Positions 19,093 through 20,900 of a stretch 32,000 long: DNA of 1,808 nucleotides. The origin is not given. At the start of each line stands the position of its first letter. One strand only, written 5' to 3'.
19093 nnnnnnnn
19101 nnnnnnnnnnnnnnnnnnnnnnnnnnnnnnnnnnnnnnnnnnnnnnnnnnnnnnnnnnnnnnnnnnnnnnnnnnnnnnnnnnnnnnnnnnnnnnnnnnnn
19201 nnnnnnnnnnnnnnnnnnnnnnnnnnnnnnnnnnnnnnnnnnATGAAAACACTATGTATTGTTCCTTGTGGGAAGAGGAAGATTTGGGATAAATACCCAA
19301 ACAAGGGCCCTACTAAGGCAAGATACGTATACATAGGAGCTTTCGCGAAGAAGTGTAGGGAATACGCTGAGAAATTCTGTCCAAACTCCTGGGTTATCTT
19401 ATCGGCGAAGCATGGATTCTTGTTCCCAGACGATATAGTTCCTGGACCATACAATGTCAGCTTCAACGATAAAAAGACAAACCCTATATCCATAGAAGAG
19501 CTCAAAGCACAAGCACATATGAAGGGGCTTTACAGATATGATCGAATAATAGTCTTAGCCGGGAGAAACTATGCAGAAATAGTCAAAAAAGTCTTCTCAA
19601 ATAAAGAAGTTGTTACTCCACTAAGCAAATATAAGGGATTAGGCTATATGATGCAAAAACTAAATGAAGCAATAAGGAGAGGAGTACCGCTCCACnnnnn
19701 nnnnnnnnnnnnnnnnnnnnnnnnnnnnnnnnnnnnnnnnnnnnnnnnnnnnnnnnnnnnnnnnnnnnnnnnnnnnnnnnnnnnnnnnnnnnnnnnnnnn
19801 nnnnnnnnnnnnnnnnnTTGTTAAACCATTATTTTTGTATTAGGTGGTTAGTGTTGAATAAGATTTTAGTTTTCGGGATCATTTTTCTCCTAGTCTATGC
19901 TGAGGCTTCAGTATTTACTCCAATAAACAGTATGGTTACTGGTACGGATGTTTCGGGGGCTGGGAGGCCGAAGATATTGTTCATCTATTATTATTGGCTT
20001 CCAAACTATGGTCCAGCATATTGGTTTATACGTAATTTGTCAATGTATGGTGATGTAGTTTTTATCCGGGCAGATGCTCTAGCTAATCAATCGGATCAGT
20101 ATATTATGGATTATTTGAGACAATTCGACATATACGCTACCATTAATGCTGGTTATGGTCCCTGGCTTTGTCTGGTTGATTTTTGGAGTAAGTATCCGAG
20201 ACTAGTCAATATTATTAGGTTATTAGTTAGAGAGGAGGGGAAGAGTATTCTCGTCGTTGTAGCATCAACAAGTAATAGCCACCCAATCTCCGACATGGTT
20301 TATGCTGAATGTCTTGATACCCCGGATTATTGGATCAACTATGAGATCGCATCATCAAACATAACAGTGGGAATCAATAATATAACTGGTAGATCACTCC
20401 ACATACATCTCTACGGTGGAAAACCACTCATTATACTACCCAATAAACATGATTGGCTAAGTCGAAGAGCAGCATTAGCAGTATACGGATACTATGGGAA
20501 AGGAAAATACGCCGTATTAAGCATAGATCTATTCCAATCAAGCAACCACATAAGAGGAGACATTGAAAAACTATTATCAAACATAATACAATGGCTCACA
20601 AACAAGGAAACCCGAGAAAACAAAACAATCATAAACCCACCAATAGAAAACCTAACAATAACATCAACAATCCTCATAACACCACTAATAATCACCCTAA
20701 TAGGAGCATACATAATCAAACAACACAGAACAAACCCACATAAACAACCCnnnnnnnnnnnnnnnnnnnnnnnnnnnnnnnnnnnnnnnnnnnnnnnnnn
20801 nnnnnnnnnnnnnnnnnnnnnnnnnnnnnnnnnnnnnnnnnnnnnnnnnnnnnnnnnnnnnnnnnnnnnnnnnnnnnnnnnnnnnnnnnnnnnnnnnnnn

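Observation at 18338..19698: Translationally coupled HhH-GPD/Fe-S glycosylase-like gene and YaaA/DUF6884-like gene in a defence context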

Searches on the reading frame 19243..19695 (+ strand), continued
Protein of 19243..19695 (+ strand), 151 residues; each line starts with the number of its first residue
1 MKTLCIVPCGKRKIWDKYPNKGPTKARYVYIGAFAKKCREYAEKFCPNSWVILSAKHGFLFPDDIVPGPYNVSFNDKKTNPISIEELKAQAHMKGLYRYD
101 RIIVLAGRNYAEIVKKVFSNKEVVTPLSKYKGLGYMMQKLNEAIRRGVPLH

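Call 80: search_protein_families(library=pfam, proteins=[L113:6796-8001:+, L155:2331-3470:+, L158:5482-6618:+, L142:1725-2879:+, L157:5502-6698:+, L117:1384-2157:+, L147:1633-2415:+, L154:7213-7995:+, L141:444-1211:+, L132:216-740:+], max_evalue=0.01)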
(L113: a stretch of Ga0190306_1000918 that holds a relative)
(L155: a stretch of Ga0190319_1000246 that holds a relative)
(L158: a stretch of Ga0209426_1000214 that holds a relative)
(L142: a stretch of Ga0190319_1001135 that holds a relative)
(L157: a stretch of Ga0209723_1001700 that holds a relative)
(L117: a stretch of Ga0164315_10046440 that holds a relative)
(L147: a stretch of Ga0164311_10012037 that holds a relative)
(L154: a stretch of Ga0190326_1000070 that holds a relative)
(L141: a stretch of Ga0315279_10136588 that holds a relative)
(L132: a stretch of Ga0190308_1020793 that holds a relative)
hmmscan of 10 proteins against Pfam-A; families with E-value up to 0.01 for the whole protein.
L113:6796-8001:+ (402 aa): 0 families

L155:2331-3470:+ (380 aa): 2 families
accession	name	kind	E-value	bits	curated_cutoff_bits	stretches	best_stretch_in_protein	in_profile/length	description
PF24701.1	DUF7664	-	1.6e-44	150.5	27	1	1-97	1-98/98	Domain of unknown function (DUF7664)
PF09171.15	AGOG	-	1.8e-22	80.4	26.1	1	130-356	3-234/248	N-glycosylase/DNA lyase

L158:5482-6618:+ (379 aa): 2 families
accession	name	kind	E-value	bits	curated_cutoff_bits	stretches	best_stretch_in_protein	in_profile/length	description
PF24701.1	DUF7664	-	4.2e-49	165.2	27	1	1-98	1-98/98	Domain of unknown function (DUF7664)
PF09171.15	AGOG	-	4.5e-27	95.4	26.1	1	130-353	3-232/248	N-glycosylase/DNA lyase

L142:1725-2879:+ (385 aa): 2 families
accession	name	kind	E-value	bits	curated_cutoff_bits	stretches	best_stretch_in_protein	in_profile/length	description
PF24701.1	DUF7664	-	1.4e-43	147.5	27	1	3-100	1-98/98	Domain of unknown function (DUF7664)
PF09171.15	AGOG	-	7.1e-25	88.2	26.1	1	135-357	3-231/248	N-glycosylase/DNA lyase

L157:5502-6698:+ (399 aa): 1 family
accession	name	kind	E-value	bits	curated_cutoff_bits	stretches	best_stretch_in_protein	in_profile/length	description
PF12705.13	PDDEXK_1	-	1.8e-09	38.3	22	2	215-387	139-247/247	PD-(D/E)XK nuclease superfamily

L117:1384-2157:+ (258 aa): 1 family
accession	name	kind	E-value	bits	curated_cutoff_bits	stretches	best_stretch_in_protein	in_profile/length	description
PF09171.15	AGOG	-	1.7e-23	83.7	26.1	1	13-232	4-233/248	N-glycosylase/DNA lyase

L147:1633-2415:+ (261 aa): 1 family
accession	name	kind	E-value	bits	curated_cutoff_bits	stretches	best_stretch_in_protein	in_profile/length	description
PF09171.15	AGOG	-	8.2e-27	94.6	26.1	1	13-236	3-233/248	N-glycosylase/DNA lyase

L154:7213-7995:+ (261 aa): 1 family
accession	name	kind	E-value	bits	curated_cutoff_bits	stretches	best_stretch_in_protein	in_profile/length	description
PF09171.15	AGOG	-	1.8e-28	100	26.1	1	12-237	2-234/248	N-glycosylase/DNA lyase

L141:444-1211:+ (256 aa): 2 families
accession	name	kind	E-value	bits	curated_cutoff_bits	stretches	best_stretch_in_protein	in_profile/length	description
PF18731.6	HEPN_Swt1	-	0.00026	21.7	27.5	1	123-247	7-112/115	Swt1-like HEPN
PF13526.11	DUF4125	-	0.0018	18.4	25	0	113-164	85-134/197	Protein of unknown function (DUF4125)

L132:216-740:+ (175 aa): 2 families
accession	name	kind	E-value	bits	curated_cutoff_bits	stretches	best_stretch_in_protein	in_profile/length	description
PF24706.1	DUF7669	-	7.2e-17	61.8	23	1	11-91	1-75/75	Domain of unknown function (DUF7669)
PF04014.23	MazE_antitoxin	-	6.8e-06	26.4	24.7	1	128-170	2-45/48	Antidote-toxin recognition MazE, bacterial antitoxin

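Call 85: search_protein_families(library=padloc, proteins=[L147:1633-2415:+, L154:7213-7995:+, L117:1384-2157:+, L155:2331-3470:+, L158:5482-6618:+, L142:1725-2879:+, L113:6796-8001:+, L157:5502-6698:+, L141:444-1211:+], max_evalue=0.01)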
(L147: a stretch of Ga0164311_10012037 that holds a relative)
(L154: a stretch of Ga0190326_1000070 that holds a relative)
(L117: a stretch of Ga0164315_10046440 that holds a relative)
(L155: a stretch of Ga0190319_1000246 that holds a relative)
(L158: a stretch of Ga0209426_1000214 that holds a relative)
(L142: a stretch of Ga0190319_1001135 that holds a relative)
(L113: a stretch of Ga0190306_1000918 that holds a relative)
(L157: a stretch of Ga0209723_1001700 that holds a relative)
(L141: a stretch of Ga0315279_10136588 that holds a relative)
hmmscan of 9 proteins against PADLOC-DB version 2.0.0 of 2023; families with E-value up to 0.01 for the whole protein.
L147:1633-2415:+ (261 aa): 0 families

L154:7213-7995:+ (261 aa): 0 families

L117:1384-2157:+ (258 aa): 0 families

L155:2331-3470:+ (380 aa): 0 families

L158:5482-6618:+ (379 aa): 0 families

L142:1725-2879:+ (385 aa): 0 families

L113:6796-8001:+ (402 aa): 0 families

L157:5502-6698:+ (399 aa): 3 families
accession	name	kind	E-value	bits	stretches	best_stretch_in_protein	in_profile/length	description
PDLC01250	Cas4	-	0.00027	19.2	0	196-275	54-119/168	"CAS-I,CAS-II,CAS-III,CAS-IV,CAS-V,CAS-VI; acquisition_associated"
PDLC00943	Cas4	-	0.00029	18.8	0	239-274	93-127/180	CRISPR-associated protein Cas4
PDLC01447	Cas4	-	0.00092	17.7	0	197-298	47-132/161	"CAS-I,CAS-II,CAS-III,CAS-IV,CAS-V,CAS-VI; acquisition_associated"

L141:444-1211:+ (256 aa): 1 family
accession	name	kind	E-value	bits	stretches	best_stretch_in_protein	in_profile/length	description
PDLC04592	PDC-M34B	-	0.0012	16.5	1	122-202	68-147/192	-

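Call 87: search_solved_structures(query=L154:7213-7995:+, max_evalue=0.001, show_alignments=1)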
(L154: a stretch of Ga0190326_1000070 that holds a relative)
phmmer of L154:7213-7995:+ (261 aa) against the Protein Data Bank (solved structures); distinct sequences matched with E-value up to 0.001: 5.
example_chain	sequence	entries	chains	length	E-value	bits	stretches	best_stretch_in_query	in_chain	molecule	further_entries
7olb_A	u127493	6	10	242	3.9e-14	56.2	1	11-232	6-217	N-glycosylase/DNA lyase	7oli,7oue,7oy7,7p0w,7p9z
1xg7_A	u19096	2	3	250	1.1e-13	54.8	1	8-232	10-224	hypothetical protein | N-glycosylase/DNA lyase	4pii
7p8l_A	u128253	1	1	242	1.4e-13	54.4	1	11-232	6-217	N-glycosylase/DNA lyase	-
7ou3_A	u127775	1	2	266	4.6e-13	52.7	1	8-247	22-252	N-glycosylase/DNA lyase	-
1xqo_A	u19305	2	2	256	1.8e-07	34.4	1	12-233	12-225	8-oxoguanine DNA glycosylase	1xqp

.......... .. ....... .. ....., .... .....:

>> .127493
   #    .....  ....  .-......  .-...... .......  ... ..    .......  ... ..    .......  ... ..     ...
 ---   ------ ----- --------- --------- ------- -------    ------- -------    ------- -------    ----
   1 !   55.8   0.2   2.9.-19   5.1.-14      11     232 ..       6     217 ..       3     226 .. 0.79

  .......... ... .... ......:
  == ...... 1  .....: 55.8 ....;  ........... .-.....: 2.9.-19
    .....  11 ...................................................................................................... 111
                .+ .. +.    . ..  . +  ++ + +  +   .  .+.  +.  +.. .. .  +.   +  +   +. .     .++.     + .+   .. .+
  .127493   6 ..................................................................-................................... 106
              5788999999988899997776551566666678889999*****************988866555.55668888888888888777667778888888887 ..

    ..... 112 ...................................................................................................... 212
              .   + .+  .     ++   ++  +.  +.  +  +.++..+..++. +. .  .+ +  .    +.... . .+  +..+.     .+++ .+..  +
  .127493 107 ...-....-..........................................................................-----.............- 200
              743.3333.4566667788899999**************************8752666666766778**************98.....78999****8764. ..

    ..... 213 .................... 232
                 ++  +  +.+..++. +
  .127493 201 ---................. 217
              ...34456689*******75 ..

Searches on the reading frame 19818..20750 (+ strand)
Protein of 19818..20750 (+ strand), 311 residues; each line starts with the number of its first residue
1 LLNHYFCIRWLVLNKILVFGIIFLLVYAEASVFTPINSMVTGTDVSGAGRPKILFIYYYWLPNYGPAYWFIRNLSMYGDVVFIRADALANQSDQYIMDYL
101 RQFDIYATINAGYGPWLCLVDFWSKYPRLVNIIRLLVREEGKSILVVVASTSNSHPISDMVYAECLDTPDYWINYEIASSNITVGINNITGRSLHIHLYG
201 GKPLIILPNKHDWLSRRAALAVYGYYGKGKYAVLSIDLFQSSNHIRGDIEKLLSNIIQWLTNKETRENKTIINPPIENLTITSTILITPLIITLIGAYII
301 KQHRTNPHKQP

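Call 12: search_protein_families(library=pfam, proteins=[window:19818-20750:+], max_evalue=0.01)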
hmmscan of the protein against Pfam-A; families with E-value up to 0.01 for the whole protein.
window:19818-20750:+ (311 aa): 0 families

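Call 14: search_protein_families(library=ncbifam, proteins=[window:19818-20750:+], max_evalue=0.1)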
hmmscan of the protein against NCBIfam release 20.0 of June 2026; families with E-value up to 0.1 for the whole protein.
window:19818-20750:+ (311 aa): 2 families
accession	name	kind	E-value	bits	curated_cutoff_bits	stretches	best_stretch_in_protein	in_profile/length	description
NF038322.1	ImpA_fam_HExGH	subfamily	0.006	14.9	250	1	206-271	66-135/885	ImpA family metalloprotease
NF038396.1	NF038396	subfamily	0.027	14.3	40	1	10-35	25-50/59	NF038396 family protein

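Call 15: search_protein_families(library=padloc, proteins=[window:19818-20750:+], max_evalue=0.1)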
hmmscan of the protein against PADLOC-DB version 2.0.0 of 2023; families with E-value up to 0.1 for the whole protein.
window:19818-20750:+ (311 aa): 0 families

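Call 58: search_protein_families(library=phrogs, proteins=[window:19818-20750:+], max_evalue=0.01)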
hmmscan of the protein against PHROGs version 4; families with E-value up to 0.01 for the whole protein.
window:19818-20750:+ (311 aa): 0 families
